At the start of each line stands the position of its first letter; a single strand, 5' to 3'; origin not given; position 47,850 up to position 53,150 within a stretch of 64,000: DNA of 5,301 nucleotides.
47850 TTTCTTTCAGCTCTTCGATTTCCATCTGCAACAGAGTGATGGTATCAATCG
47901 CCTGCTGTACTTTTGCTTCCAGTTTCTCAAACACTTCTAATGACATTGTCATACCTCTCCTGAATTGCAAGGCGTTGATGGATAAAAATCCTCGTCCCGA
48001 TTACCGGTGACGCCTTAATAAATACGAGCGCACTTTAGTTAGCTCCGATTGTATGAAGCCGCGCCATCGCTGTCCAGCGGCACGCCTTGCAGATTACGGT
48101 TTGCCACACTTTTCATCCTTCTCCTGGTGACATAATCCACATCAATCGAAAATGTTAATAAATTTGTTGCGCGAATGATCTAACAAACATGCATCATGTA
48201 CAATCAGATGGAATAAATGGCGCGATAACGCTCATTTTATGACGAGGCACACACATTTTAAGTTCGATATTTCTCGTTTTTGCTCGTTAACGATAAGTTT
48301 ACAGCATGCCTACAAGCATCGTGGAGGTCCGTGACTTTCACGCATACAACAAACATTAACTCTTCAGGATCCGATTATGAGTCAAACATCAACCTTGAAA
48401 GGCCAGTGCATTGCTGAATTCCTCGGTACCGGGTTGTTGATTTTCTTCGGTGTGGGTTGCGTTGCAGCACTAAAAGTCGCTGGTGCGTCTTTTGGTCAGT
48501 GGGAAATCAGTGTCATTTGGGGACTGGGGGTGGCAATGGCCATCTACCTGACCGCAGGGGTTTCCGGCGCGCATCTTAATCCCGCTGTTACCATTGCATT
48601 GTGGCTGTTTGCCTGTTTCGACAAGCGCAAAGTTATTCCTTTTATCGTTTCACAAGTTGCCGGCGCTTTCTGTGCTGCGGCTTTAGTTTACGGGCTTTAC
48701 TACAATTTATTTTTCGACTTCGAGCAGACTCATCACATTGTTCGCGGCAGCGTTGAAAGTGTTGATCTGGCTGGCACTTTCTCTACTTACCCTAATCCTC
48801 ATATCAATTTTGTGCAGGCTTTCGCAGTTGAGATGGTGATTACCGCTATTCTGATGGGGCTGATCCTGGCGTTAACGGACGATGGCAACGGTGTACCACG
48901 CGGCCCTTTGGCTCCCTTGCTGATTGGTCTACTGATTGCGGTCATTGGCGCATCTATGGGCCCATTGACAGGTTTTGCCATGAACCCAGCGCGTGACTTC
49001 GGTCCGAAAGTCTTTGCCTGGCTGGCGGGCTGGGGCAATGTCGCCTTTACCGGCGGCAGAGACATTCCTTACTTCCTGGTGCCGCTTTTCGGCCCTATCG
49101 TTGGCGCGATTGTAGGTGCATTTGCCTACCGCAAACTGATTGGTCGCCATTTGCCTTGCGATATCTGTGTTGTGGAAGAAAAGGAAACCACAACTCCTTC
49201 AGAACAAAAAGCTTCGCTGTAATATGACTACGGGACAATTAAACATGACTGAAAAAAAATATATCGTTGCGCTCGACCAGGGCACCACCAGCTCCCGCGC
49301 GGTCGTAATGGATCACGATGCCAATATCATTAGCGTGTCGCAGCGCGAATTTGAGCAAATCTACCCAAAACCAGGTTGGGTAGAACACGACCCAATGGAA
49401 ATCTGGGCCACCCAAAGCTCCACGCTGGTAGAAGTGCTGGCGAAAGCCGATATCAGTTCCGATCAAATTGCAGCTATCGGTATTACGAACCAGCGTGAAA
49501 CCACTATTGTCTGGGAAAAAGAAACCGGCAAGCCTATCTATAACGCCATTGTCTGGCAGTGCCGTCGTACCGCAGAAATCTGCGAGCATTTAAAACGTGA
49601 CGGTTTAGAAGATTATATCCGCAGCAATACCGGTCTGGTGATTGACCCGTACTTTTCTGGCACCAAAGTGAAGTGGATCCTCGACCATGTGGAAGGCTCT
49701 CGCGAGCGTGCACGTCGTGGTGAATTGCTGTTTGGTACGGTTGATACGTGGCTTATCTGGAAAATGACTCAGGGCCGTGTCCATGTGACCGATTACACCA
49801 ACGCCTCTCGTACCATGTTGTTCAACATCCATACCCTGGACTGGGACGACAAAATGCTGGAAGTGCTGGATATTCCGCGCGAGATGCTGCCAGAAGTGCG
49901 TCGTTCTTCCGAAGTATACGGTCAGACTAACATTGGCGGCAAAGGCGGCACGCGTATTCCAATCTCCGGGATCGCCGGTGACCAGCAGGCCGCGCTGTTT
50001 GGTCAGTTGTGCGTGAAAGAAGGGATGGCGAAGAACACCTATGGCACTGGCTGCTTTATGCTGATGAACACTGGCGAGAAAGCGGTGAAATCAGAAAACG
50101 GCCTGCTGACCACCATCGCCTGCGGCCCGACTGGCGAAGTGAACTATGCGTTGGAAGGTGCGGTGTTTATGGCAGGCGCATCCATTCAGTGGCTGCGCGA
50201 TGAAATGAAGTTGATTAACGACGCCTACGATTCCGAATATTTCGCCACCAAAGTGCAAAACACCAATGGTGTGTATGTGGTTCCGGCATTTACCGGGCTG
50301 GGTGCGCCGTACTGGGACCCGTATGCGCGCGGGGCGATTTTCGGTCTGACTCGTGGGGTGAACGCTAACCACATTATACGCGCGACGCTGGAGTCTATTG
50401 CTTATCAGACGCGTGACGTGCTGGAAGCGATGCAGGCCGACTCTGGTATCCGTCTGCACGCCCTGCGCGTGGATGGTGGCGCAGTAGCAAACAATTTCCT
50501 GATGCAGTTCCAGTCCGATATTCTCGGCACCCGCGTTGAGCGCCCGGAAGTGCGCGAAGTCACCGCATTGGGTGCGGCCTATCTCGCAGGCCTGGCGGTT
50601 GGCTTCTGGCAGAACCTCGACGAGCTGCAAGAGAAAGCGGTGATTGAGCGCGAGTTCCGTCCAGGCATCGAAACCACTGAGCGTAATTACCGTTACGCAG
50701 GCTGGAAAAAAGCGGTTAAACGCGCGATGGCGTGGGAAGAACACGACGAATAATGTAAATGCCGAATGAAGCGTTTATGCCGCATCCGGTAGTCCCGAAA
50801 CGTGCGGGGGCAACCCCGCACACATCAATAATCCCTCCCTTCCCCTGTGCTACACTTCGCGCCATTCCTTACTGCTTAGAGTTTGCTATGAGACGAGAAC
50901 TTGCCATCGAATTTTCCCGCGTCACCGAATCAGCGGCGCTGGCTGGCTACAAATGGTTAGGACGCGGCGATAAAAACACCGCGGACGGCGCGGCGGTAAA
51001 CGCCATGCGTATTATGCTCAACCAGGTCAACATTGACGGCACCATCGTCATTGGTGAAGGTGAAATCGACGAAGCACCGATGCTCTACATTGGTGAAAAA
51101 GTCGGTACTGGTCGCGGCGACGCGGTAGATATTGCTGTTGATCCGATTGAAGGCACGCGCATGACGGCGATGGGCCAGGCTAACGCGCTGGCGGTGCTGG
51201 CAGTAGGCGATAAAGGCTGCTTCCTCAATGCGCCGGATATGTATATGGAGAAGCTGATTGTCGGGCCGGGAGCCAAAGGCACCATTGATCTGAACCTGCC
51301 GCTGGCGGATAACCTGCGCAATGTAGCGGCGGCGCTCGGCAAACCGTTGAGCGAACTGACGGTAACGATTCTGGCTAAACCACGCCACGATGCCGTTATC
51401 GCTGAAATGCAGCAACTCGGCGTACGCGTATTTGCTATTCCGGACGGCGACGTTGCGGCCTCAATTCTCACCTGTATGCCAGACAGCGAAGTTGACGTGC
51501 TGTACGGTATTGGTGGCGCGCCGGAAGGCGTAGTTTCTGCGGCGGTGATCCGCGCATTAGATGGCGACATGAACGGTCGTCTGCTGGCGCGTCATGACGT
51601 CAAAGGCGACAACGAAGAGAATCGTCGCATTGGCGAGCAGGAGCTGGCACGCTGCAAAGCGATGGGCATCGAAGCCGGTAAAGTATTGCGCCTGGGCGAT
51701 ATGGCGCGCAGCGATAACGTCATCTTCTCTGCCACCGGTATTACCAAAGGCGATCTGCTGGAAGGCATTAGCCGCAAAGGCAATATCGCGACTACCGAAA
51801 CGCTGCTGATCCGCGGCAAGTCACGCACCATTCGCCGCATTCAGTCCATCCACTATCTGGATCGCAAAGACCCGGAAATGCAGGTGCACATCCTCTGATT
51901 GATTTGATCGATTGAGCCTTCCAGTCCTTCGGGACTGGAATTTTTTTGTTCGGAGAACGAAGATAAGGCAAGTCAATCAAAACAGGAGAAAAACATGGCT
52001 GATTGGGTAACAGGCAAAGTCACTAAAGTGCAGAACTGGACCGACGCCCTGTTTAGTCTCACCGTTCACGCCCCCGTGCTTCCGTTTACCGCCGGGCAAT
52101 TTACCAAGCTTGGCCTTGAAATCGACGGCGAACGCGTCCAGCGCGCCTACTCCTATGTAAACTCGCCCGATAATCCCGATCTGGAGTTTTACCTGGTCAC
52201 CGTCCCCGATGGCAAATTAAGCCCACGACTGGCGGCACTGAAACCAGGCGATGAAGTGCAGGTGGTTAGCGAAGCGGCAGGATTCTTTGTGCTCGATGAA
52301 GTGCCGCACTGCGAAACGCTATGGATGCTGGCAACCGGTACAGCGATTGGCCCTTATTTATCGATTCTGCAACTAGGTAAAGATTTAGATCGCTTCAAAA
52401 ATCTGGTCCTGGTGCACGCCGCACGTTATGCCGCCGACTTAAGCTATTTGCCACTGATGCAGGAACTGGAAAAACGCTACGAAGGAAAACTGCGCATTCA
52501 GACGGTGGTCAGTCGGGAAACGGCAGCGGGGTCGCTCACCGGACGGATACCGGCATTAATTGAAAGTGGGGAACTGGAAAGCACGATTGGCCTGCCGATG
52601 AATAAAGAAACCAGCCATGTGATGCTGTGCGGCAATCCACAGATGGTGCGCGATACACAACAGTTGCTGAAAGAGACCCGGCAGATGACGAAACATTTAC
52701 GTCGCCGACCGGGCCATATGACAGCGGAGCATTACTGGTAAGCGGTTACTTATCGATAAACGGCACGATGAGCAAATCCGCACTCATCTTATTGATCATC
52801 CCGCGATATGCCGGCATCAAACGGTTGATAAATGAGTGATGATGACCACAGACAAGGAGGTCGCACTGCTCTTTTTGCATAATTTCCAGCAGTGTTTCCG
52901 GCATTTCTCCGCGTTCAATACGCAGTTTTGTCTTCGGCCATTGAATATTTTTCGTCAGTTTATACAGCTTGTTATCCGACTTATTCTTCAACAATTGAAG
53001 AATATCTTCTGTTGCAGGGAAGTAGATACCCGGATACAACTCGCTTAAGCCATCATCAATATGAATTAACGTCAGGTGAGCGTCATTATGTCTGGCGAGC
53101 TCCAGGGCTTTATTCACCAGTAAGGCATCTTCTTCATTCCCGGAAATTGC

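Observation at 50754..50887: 134-bp spacer inside the glpFKX operon with a GC hairpin and a REP-like remnant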

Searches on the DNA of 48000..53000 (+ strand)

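Call 4: search_rna_families(source=window, start=48000, end=53000, threshold=evalue, max_evalue=10)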
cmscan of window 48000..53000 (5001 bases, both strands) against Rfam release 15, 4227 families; matches with E-value up to 10: 3.
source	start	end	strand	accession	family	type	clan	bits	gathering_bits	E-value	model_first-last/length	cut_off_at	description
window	50298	50377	-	RF03078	chrB-a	Cis-reg;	-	21.1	43.9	2.2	1-80/80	no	chrB-a RNA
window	50760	50822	+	RF02564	naRNA4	Gene; sRNA;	-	19.1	59.5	4.7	1-77/77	no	Nucleoid-associated noncoding RNA 4 (CssrE)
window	52859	52899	+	RF00667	mir-33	Gene; miRNA;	-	17.1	50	4.1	15-55/69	no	mir-33 microRNA precursor family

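Call 6: search_dna_similar(query=window:50654-50987:+, collection=ecoli_genomes, mode=near, max_rows=30, rows=spread)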
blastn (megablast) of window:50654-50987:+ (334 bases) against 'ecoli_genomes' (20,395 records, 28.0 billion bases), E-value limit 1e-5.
Records with a match: 5426; places in all: 5444; records where one place covers at least 80% of the query: 5409.
Genomes with a match: 5426 of 5426; with a place that covers at least 80% of the query: 5409. Places per genome that has any: lowest 1, median 1, highest 2. On chromosomes: 5442 places; on plasmids: 2.
Best place of each record, by identity: >=99% 2078; 95-99% 3348.
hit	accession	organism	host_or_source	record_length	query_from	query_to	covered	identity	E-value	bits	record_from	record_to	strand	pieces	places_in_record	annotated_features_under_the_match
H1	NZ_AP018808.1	Escherichia coli strain E2865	Bos taurus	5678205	1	334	100%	100.0%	8e-174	617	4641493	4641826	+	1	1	glpK: glycerol kinase GlpK | glpX: class II fructose-bisphosphatase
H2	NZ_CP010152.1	Escherichia coli strain D9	dog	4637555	1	334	100%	100.0%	8e-174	617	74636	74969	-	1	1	glpX: class II fructose-bisphosphatase | glpK: glycerol kinase GlpK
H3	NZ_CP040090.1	Escherichia coli strain FT130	Migratory bird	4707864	1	334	100%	100.0%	8e-174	617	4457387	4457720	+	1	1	glpK: glycerol kinase GlpK | glpX: class II fructose-bisphosphatase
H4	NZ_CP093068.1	Escherichia coli strain BR1220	Branta canadensis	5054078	1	334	100%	100.0%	8e-174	617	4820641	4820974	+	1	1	glpK: glycerol kinase GlpK | glpX: class II fructose-bisphosphatase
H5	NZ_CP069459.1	Escherichia coli strain FDAARGOS_1249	Homo sapiens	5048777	1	334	100%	100.0%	8e-174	617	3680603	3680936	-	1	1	glpX: class II fructose-bisphosphatase | glpK: glycerol kinase GlpK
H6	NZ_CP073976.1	Escherichia coli strain MB20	Poultry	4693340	1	334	100%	100.0%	8e-174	617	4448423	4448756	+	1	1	glpK: glycerol kinase GlpK | glpX: class II fructose-bisphosphatase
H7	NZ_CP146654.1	Escherichia coli strain MS 124-1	Homo sapiens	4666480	1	334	100%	100.0%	8e-174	617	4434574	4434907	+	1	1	glpK: glycerol kinase GlpK | glpX: class II fructose-bisphosphatase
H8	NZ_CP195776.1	Escherichia coli strain A37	cattle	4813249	1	334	100%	100.0%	8e-174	617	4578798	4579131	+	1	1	glpK: glycerol kinase GlpK | glpX: class II fructose-bisphosphatase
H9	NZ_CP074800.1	Escherichia coli strain 93_0495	Homo sapiens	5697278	1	334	100%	100.0%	8e-174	617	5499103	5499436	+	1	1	glpK: glycerol kinase GlpK | glpX: class II fructose-bisphosphatase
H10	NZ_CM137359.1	Escherichia coli strain BL21 Star (DE3) gor KO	genetically engineered Invitrogen ...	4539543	1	334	100%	100.0%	8e-174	617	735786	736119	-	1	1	glpX: class II fructose-bisphosphatase | glpK: glycerol kinase GlpK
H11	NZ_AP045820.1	Escherichia coli strain 23CRST047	Homo sapiens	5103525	1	334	100%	100.0%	8e-174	617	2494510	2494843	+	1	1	glpK: glycerol kinase GlpK | glpX: class II fructose-bisphosphatase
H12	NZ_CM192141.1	Escherichia coli strain Ec-U9-1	Homo sapiens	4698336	1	334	100%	99.7%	4e-172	612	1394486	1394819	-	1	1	glpX: class II fructose-bisphosphatase | glpK: glycerol kinase GlpK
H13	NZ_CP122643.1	Escherichia coli strain ETEC4079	Sus scrofa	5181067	1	334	100%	98.2%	8e-164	584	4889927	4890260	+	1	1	glpK: glycerol kinase GlpK | glpX: class II fructose-bisphosphatase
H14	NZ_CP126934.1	Escherichia coli O78:H4 strain APEC E19057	Gallus gallus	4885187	1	334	100%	98.2%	3e-163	582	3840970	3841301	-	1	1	glpX: class II fructose-bisphosphatase | glpK: glycerol kinase GlpK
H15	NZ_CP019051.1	Escherichia coli strain CRE1540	Homo sapiens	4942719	1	334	100%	97.9%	4e-162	579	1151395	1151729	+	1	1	glpK: glycerol kinase GlpK | glpX: class II fructose-bisphosphatase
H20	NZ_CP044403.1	Escherichia coli strain NMBU-W10C18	surface water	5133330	1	334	100%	97.6%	2e-160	573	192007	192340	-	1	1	glpX: class II fructose-bisphosphatase | glpK: glycerol kinase GlpK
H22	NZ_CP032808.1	Escherichia coli strain ERL04-3476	Pork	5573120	1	334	88%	98.3%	3e-89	517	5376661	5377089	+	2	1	glpK: glycerol kinase GlpK | glpX: class II fructose-bisphosphatase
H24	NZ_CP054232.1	Escherichia coli strain EcPF7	Homo sapiens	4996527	1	334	87%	98.3%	6e-91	513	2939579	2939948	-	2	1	glpX: class II fructose-bisphosphatase | glpK: glycerol kinase GlpK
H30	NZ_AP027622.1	Escherichia coli strain PSJ-12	Homo sapiens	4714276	154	334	54%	100.0%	9e-89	335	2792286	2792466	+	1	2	glpX: class II fructose-bisphosphatase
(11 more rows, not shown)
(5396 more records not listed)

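Call 8: get_annotated_region(hit=H22, flank=300)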
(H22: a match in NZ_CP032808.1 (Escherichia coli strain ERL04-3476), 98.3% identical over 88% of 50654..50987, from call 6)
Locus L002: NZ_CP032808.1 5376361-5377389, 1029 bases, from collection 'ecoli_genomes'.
description: Escherichia coli strain ERL04-3476 chromosome, complete genome
organism: Escherichia coli strain ERL04-3476 (NCBI taxid 562)
replicon: chromosome; assembly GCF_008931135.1
host: -; source: Pork; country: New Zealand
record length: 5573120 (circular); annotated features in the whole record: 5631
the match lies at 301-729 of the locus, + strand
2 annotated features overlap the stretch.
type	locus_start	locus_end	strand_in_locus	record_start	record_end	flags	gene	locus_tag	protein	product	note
CDS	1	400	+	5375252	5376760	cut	glpK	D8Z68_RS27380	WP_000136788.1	glycerol kinase GlpK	-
CDS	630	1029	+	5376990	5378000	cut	glpX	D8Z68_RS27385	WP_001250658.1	class II fructose-bisphosphatase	-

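Call 9: get_annotated_region(hit=H24, flank=300)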
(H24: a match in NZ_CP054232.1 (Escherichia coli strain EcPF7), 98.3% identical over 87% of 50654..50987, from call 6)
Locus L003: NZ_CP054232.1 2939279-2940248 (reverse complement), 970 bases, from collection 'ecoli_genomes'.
description: Escherichia coli strain EcPF7 chromosome, complete genome
organism: Escherichia coli strain EcPF7 (NCBI taxid 562)
replicon: chromosome; assembly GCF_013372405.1
host: Homo sapiens; source: urine; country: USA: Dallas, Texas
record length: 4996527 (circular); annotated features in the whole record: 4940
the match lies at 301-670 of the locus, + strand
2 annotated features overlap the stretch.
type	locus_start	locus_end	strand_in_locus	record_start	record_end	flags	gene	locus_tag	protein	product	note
CDS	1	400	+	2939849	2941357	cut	glpK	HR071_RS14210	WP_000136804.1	glycerol kinase GlpK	-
CDS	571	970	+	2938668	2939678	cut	glpX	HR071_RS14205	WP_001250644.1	class II fructose-bisphosphatase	-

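Call 10: get_annotated_region(hit=H30, flank=2500)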
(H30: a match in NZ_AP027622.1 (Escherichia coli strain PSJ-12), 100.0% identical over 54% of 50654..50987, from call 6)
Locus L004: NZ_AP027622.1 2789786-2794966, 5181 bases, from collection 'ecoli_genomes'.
description: Escherichia coli strain PSJ-12 chromosome, complete genome
organism: Escherichia coli strain PSJ-12 (NCBI taxid 562)
replicon: chromosome; assembly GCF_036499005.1
host: Homo sapiens; source: feces; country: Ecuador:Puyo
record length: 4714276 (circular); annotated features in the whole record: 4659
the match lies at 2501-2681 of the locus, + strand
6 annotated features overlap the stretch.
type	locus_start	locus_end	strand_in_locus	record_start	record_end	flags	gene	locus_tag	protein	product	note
CDS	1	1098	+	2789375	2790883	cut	glpK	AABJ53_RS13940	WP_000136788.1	glycerol kinase GlpK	-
CDS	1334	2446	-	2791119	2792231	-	-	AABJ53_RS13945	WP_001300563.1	IS4-like element IS421 family transposase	-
CDS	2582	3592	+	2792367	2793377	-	glpX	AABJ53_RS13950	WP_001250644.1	class II fructose-bisphosphatase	-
CDS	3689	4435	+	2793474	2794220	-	fpr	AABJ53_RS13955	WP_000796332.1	ferredoxin--NADP(+) reductase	-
CDS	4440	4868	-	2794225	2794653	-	uspD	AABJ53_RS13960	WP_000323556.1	universal stress protein UspD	-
CDS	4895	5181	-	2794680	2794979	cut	yiiS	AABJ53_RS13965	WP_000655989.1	DUF406 domain-containing protein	-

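Call 46: search_dna_similar(query=window:50797-50887:+, collection=ecoli_genomes, mode=near, max_rows=40, rows=spread)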
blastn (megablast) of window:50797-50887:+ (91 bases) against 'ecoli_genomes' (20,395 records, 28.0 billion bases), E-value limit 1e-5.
Records with a match: 5405; places in all: 5406; records where one place covers at least 80% of the query: 5405.
Genomes with a match: 5405 of 5426; with a place that covers at least 80% of the query: 5405. Places per genome that has any: lowest 1, median 1, highest 2. On chromosomes: 5404 places; on plasmids: 2.
Best place of each record, by identity: >=99% 2272; 95-99% 3132; 90-95% 1.
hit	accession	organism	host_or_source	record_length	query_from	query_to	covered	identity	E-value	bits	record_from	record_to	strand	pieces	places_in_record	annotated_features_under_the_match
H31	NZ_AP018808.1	Escherichia coli strain E2865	Bos taurus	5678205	1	91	100%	100.0%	2e-39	169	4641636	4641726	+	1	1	none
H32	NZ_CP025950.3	Escherichia coli strain SCEC020023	Homo sapiens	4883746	1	91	100%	100.0%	2e-39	169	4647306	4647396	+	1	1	none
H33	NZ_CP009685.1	Escherichia coli str. K-12 substr. MG1655 strain K-12 ...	ATCC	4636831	1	91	100%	100.0%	2e-39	169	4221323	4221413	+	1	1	none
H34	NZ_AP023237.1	Escherichia coli strain F070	-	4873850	1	91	100%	100.0%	2e-39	169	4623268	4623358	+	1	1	none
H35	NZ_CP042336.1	Escherichia coli strain GZ04-0086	Homo sapiens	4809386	1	91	100%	100.0%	2e-39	169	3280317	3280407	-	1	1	none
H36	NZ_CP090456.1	Escherichia coli strain B379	Homo sapiens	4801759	1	91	100%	100.0%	2e-39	169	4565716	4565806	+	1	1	none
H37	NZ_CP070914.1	Escherichia coli strain 65COLEC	Homo sapiens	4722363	1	91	100%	100.0%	2e-39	169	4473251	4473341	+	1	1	none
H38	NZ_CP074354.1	Escherichia coli strain XJ5.2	bovine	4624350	1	91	100%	100.0%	2e-39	169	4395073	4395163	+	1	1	none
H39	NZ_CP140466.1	Escherichia coli strain GZ04-0083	Homo sapiens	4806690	1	91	100%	100.0%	2e-39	169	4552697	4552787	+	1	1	none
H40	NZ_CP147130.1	Escherichia coli strain KFu015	river water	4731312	1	91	100%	100.0%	2e-39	169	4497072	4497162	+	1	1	none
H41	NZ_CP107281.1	Escherichia coli strain JCL301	Laboratory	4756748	1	91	100%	100.0%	2e-39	169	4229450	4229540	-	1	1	none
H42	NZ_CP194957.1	Escherichia coli strain EC15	Homo sapiens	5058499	1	91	100%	100.0%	2e-39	169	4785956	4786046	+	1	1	none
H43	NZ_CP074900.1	Escherichia coli strain 10_253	Homo sapiens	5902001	1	91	100%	100.0%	2e-39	169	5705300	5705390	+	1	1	none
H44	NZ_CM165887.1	Escherichia coli strain N51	Homo sapiens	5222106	1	91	100%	100.0%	2e-39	169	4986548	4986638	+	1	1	none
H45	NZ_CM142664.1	Escherichia coli strain UID2404240040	Homo sapiens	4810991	1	91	100%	100.0%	2e-39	169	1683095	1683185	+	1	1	none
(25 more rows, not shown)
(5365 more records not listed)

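Call 47: get_annotated_region(hit=H13, flank=0)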
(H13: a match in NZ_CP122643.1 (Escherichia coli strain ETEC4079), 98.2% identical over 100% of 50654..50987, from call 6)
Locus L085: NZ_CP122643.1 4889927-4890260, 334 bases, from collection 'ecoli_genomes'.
description: Escherichia coli strain ETEC4079 chromosome, complete genome
organism: Escherichia coli strain ETEC4079 (NCBI taxid 562)
replicon: chromosome; assembly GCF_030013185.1
host: Sus scrofa; source: feces; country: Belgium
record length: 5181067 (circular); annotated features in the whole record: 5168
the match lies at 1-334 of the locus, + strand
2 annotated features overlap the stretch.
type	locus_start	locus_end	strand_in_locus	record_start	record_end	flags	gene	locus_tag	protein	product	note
CDS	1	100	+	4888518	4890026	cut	glpK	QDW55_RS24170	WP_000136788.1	glycerol kinase GlpK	-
CDS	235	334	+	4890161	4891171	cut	glpX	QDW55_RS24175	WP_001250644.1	class II fructose-bisphosphatase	-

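Call 48: get_annotated_region(hit=H15, flank=0)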
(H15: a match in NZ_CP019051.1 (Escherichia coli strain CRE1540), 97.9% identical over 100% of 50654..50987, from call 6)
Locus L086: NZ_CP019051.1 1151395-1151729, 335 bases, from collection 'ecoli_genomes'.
description: Escherichia coli strain CRE1540 chromosome, complete genome
organism: Escherichia coli strain CRE1540 (NCBI taxid 562)
replicon: chromosome; assembly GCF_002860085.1
host: Homo sapiens; source: Rectal Swab; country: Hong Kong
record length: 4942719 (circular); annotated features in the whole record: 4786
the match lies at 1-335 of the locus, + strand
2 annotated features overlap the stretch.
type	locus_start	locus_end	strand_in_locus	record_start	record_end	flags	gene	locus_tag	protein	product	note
CDS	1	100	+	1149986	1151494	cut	glpK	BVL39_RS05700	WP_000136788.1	glycerol kinase GlpK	-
CDS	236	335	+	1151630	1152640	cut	glpX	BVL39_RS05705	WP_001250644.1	class II fructose-bisphosphatase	-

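Call 49: get_annotated_region(hit=H20, flank=0)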
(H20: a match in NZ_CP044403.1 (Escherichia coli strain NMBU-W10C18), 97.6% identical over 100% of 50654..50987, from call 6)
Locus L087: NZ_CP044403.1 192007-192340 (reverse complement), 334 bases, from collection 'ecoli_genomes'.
description: Escherichia coli strain NMBU-W10C18 chromosome, complete genome
organism: Escherichia coli strain NMBU-W10C18 (NCBI taxid 562)
replicon: chromosome; assembly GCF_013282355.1
host: -; source: surface water; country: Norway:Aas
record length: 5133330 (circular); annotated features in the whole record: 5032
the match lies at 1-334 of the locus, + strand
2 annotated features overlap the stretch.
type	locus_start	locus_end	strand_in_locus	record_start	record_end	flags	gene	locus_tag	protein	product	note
CDS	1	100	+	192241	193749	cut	glpK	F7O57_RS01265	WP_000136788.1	glycerol kinase GlpK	-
CDS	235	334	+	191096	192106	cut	glpX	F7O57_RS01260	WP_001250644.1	class II fructose-bisphosphatase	-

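Call 56: search_dna_similar(query=window:50796-50827:+, collection=ecoli_genomes, mode=distant, max_evalue=10, max_rows=12, rows=spread)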
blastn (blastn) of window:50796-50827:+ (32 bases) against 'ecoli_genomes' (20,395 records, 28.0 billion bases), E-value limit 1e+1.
Records with a match: 5426; places in all: 5432; records where one place covers at least 80% of the query: 5419.
Genomes with a match: 5426 of 5426; with a place that covers at least 80% of the query: 5419. Places per genome that has any: lowest 1, median 1, highest 2. On chromosomes: 5430 places; on plasmids: 2.
Best place of each record, by identity: >=99% 2402; 95-99% 2965; 90-95% 59.
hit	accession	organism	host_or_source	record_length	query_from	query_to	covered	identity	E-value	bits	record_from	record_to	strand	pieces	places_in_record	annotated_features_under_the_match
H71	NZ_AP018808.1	Escherichia coli strain E2865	Bos taurus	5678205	1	32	100%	100.0%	1e-7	59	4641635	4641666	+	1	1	none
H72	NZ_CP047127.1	Escherichia coli K-12 strain K-12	not applicable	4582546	1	32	100%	100.0%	1e-7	59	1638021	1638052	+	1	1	none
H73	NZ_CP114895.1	Escherichia coli strain CM56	not applicable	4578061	1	32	100%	100.0%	1e-7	59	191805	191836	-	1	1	none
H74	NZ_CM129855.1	Escherichia coli strain SW071611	wastewater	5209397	1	32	100%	100.0%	1e-7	59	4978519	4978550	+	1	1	none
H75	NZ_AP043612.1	Escherichia coli strain AST19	Homo sapiens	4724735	1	32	100%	100.0%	1e-7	59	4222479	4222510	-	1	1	none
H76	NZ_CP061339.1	Escherichia coli strain M00057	Homo sapiens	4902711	2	32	97%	96.8%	2e-5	53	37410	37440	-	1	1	none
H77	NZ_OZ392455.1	Escherichia coli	Homo sapiens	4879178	2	32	97%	96.8%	2e-5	53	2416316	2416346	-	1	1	none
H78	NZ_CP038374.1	Escherichia coli O157:H7 strain F3113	beef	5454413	3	32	94%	96.7%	8e-5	51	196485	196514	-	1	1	none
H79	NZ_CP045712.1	Escherichia coli strain FHI_NMBU_11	Homo sapiens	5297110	3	32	94%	96.7%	8e-5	51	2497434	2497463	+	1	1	none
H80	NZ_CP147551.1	Escherichia coli strain GN04979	Homo sapiens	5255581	3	32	94%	96.7%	8e-5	51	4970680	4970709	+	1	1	none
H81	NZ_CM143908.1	Escherichia coli strain E05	Homo sapiens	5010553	3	32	94%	96.7%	8e-5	51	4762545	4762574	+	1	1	none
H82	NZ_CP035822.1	Escherichia coli strain WS4437A-1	Homo sapiens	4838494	12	32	66%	100.0%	1e-1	39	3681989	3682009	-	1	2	none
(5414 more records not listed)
